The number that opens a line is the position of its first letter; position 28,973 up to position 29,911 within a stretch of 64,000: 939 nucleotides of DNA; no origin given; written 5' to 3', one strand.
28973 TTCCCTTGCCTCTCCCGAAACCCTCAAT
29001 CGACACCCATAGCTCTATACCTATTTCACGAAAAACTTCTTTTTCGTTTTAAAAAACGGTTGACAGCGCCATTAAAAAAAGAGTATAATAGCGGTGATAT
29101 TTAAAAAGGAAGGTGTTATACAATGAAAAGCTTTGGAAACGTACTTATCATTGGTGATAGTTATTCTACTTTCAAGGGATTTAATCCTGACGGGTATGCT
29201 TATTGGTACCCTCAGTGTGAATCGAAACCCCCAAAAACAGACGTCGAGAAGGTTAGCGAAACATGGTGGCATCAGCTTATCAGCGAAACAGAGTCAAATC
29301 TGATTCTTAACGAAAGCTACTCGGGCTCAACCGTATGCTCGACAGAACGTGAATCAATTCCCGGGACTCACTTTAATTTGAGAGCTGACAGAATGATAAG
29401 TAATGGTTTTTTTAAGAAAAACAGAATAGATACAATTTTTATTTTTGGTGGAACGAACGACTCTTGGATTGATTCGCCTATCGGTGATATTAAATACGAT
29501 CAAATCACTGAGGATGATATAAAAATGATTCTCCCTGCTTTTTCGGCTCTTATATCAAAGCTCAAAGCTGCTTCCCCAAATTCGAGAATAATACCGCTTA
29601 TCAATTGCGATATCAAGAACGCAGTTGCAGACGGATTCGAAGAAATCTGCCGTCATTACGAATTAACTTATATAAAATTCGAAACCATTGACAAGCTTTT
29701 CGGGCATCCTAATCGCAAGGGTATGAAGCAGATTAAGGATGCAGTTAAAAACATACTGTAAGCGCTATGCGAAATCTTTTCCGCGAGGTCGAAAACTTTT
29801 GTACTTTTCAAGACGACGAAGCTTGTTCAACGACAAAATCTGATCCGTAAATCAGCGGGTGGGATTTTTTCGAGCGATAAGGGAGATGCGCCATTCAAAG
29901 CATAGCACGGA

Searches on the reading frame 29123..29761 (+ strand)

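Call 51: search_protein_families(library=pfam, proteins=[window:29123-29761:+], max_evalue=0.00001)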
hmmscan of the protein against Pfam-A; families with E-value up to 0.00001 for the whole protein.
window:29123-29761:+ (212 aa): 2 families
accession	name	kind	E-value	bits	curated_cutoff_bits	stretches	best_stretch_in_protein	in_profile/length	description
PF16255.11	Lipase_GDSL_lke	-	1.5e-43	149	29.2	1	7-210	3-201/203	GDSL-like Lipase/Acylhydrolase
PF13472.12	Lipase_GDSL_2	-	4e-08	34.4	32.9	1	10-183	2-146/178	GDSL-like Lipase/Acylhydrolase family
